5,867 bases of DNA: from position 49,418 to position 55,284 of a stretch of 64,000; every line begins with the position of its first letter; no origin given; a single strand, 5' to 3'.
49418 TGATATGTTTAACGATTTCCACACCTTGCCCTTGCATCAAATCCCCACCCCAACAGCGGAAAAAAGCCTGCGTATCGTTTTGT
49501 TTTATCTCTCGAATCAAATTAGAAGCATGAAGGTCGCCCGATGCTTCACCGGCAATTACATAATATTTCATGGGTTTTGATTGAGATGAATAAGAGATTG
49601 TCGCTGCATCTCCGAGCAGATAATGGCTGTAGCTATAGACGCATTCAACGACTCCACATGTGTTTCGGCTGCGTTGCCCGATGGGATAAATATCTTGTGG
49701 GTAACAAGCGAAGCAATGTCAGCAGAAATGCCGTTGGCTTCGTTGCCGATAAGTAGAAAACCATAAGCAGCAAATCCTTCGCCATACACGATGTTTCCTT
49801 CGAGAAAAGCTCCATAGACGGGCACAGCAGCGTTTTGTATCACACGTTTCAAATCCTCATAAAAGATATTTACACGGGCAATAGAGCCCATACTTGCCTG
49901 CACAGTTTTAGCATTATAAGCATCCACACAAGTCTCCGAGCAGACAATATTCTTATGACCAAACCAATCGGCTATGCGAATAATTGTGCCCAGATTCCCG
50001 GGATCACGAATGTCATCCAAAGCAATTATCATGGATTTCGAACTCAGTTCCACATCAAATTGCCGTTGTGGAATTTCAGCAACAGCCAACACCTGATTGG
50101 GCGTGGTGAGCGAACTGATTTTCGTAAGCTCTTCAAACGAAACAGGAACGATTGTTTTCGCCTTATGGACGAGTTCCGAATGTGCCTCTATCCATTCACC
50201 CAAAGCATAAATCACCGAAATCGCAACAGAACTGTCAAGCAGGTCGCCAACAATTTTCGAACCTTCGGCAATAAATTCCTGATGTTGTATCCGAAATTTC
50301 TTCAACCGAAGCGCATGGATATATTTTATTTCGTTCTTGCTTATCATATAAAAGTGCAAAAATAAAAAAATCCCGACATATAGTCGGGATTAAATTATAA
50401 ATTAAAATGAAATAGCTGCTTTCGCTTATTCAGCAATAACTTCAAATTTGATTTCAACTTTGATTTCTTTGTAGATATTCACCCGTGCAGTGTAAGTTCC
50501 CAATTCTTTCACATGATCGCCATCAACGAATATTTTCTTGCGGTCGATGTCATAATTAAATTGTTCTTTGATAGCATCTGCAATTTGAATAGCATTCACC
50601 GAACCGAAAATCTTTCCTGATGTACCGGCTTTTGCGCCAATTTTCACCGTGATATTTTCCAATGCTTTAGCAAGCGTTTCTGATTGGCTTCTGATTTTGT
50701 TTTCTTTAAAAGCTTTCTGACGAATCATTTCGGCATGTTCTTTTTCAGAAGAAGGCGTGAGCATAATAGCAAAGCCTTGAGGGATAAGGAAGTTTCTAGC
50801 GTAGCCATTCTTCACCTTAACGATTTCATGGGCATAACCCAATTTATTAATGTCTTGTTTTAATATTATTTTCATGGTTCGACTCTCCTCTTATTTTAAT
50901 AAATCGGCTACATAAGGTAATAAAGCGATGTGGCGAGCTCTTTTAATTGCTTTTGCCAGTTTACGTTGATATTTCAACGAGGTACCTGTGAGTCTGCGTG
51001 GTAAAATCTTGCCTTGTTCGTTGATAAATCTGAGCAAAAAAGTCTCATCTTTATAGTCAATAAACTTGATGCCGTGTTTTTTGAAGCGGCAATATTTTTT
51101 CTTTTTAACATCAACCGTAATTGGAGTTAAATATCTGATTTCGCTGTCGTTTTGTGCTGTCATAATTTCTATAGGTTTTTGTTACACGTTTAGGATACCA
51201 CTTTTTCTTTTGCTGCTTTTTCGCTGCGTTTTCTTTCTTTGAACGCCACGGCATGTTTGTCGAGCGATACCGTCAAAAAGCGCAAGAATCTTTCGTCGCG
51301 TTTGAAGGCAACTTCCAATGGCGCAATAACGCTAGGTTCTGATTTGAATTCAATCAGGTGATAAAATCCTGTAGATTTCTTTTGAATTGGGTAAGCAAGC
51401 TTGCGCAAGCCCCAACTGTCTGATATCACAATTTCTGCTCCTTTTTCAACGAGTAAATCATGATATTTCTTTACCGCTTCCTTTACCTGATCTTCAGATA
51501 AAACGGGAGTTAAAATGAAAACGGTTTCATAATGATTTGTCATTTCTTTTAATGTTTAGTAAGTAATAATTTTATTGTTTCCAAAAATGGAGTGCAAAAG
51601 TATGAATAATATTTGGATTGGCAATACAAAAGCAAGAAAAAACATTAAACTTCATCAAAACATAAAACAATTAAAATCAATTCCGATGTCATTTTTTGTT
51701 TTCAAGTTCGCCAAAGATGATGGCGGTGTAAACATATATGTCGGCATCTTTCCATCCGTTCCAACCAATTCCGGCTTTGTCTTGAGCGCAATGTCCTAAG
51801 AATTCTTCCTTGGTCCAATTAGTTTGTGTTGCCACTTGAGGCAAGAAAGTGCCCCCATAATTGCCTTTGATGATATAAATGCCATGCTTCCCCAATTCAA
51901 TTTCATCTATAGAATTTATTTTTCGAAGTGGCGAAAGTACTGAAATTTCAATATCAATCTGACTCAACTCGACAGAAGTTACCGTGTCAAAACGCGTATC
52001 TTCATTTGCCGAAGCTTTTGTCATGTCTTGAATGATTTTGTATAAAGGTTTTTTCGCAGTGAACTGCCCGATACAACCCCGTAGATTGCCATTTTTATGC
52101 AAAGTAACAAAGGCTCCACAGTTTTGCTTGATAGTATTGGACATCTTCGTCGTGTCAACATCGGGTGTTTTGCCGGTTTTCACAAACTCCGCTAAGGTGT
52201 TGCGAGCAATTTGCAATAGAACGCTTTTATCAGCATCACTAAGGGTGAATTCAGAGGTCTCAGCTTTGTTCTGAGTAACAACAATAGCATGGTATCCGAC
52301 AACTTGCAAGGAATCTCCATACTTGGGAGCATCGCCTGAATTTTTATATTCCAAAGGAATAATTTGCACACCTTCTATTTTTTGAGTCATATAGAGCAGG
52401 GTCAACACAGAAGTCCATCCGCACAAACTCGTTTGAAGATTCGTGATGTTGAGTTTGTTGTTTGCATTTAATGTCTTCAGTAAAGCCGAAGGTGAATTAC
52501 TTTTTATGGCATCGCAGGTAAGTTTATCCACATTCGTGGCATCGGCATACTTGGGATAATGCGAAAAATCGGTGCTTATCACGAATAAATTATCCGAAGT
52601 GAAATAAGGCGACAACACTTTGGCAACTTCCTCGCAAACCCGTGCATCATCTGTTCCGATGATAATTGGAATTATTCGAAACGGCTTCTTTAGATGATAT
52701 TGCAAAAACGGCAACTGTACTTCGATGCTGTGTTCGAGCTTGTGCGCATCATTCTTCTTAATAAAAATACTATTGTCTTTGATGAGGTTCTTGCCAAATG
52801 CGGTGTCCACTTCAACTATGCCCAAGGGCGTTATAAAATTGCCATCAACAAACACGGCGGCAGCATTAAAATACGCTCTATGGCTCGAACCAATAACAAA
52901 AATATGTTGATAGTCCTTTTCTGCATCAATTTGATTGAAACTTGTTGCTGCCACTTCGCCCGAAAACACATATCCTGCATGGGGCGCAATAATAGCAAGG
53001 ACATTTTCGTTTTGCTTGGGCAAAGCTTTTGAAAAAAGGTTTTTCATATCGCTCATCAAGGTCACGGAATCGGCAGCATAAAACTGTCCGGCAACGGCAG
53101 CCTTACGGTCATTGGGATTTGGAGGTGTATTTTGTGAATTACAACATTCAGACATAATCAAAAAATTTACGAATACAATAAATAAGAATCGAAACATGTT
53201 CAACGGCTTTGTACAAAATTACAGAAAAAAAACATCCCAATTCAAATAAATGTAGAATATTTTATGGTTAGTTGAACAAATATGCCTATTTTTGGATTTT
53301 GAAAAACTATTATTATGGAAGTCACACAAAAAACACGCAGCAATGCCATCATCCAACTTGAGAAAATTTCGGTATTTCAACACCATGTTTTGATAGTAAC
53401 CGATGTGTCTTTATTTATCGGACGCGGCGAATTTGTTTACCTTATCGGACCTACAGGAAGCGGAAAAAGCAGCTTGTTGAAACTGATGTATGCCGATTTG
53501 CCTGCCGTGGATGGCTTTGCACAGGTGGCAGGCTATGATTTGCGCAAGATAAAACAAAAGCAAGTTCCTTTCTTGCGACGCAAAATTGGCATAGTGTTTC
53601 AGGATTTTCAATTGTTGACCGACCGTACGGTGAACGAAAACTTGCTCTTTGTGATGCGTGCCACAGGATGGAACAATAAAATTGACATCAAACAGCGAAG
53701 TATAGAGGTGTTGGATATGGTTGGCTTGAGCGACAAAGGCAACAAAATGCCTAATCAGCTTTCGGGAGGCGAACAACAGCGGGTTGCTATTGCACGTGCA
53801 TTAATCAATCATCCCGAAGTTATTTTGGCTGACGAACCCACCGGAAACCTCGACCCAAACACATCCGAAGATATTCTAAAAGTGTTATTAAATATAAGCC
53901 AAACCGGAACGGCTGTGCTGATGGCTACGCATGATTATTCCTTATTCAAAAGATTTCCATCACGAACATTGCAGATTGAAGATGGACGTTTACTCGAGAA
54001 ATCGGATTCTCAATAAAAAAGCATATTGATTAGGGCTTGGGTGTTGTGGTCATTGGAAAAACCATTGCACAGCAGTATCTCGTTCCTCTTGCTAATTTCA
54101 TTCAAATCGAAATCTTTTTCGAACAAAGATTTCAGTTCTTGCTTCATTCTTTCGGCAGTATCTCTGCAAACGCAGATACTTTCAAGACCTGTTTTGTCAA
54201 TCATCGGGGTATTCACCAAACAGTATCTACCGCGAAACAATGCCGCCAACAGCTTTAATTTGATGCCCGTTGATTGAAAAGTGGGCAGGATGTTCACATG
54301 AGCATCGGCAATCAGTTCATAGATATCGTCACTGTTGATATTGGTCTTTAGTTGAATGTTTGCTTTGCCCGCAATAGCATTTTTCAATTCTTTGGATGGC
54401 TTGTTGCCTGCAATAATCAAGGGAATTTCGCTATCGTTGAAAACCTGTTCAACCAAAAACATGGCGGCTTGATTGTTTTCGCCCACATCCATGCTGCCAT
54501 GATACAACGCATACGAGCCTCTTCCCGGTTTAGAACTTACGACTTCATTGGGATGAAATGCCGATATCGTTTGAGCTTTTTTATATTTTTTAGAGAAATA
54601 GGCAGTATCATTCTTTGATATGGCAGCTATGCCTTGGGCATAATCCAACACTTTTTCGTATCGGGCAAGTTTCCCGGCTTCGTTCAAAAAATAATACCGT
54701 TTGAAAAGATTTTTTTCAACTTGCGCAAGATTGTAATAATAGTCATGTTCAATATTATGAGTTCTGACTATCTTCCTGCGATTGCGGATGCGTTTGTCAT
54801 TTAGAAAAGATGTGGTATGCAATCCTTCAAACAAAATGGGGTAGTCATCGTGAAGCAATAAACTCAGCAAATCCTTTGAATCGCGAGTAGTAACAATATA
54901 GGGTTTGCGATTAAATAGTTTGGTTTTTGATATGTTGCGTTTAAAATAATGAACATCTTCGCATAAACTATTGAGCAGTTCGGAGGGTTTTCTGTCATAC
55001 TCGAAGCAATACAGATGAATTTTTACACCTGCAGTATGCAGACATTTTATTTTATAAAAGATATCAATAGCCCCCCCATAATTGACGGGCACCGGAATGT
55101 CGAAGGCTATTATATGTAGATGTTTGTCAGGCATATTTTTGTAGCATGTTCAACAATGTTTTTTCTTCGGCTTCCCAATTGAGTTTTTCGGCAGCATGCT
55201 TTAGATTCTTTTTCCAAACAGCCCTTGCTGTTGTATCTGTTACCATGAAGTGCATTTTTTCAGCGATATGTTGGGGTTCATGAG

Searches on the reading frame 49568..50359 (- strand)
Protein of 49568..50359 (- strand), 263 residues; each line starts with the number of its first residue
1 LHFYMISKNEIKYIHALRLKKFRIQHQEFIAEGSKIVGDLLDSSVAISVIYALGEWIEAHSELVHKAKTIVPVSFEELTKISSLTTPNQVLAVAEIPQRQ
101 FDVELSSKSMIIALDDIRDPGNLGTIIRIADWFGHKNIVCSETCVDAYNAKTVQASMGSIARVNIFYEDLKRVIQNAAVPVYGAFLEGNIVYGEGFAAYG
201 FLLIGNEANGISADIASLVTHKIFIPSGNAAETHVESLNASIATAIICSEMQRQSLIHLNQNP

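Call 84: search_protein_families(library=pfam, proteins=[window:49568-50359:-], max_evalue=0.001)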
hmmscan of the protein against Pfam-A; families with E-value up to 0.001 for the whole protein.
window:49568-50359:- (263 aa): 2 families
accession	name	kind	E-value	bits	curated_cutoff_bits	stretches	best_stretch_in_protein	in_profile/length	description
PF00588.24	SpoU_methylase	-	6.6e-26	91.5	29.7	1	110-248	2-141/142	SpoU rRNA Methylase family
PF22435.1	MRM3-like_sub_bind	-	8.3e-17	61.8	27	1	8-92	1-84/84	MRM3-like substrate binding domain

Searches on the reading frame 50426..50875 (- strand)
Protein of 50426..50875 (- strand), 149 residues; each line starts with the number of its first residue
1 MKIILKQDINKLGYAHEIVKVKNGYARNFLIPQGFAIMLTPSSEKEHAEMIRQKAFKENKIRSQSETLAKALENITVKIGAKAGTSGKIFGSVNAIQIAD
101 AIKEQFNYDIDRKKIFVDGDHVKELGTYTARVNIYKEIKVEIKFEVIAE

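Call 63: search_protein_families(library=pfam, proteins=[window:50426-50875:-], max_evalue=0.01)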
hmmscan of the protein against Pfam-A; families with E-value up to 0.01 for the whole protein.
window:50426-50875:- (149 aa): 2 families
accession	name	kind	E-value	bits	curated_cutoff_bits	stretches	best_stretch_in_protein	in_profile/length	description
PF03948.19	Ribosomal_L9_C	-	5.2e-25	88.1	23.2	1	64-147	2-85/86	Ribosomal protein L9, C-terminal domain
PF01281.25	Ribosomal_L9_N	-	9.7e-21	73.5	20.7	1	1-46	1-46/47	Ribosomal protein L9, N-terminal domain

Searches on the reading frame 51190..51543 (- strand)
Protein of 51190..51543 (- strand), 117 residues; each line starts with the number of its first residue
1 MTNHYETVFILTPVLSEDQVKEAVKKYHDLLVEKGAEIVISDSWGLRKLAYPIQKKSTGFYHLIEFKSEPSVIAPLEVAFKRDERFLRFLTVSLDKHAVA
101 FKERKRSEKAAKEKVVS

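Call 63: search_protein_families(library=pfam, proteins=[window:51190-51543:-], max_evalue=0.01)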
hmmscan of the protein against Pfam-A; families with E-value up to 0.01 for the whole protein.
window:51190-51543:- (117 aa): 2 families
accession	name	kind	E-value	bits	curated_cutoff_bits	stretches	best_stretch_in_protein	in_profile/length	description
PF01250.22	Ribosomal_S6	-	5.1e-30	103.9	27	1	4-92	1-89/90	Ribosomal protein S6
PF03059.22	NAS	-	0.0039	17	27.1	1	3-80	191-270/276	Nicotianamine synthase protein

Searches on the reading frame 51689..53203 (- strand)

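Call 84: search_protein_families(library=pfam, proteins=[window:51689-53203:-], max_evalue=0.001)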
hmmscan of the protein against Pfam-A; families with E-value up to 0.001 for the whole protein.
window:51689-53203:- (504 aa): 2 families
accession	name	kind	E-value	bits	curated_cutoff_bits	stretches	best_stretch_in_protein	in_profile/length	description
PF01875.22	Memo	-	1e-58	199.1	27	1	35-307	2-268/269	Memo-like protein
PF01871.22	AMMECR1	-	3.5e-50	170.2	25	1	330-497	1-168/168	AMMECR1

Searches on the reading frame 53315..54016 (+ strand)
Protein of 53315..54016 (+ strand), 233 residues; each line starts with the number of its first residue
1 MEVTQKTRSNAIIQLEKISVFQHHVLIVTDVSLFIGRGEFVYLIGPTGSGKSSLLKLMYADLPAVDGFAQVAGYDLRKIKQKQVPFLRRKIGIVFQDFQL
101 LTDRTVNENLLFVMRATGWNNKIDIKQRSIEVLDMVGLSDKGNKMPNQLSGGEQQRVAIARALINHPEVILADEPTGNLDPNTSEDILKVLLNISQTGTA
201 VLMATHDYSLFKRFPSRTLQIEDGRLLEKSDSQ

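Call 63: search_protein_families(library=pfam, proteins=[window:53315-54016:+], max_evalue=0.01)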
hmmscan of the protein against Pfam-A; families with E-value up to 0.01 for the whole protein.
window:53315-54016:+ (233 aa): 7 families
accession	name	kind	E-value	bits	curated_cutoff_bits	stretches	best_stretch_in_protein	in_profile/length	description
PF00005.33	ABC_tran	-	1.9e-32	113.1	25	1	29-176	2-136/137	ABC transporter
PF13304.12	AAA_21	-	2.5e-07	31.5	27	1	147-210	236-302/304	AAA domain, putative AbiEii toxin, Type IV TA system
PF02463.25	SMC_N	-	5.3e-05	23.2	40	1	39-213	25-204/220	RecF/RecN/SMC N terminal domain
PF13191.12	AAA_16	-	0.00062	20.7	32.6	1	35-64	21-50/167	AAA ATPase domain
PF13401.12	AAA_22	-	0.0018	19.1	27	1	39-107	6-33/130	AAA domain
PF01926.29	MMR_HSR1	-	0.0025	18.3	21.9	0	41-63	2-24/113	50S ribosome-binding GTPase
PF13555.12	AAA_29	-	0.0099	16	27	0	38-55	23-39/61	P-loop containing region of AAA domain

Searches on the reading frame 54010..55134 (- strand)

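Call 84: search_protein_families(library=pfam, proteins=[window:54010-55134:-], max_evalue=0.001)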
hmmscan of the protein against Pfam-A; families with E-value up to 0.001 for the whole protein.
window:54010-55134:- (374 aa): 1 family
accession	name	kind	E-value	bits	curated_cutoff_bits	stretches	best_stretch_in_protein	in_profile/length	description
PF13692.12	Glyco_trans_1_4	-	2e-07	31.8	27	1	210-337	5-139/142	Glycosyl transferases group 1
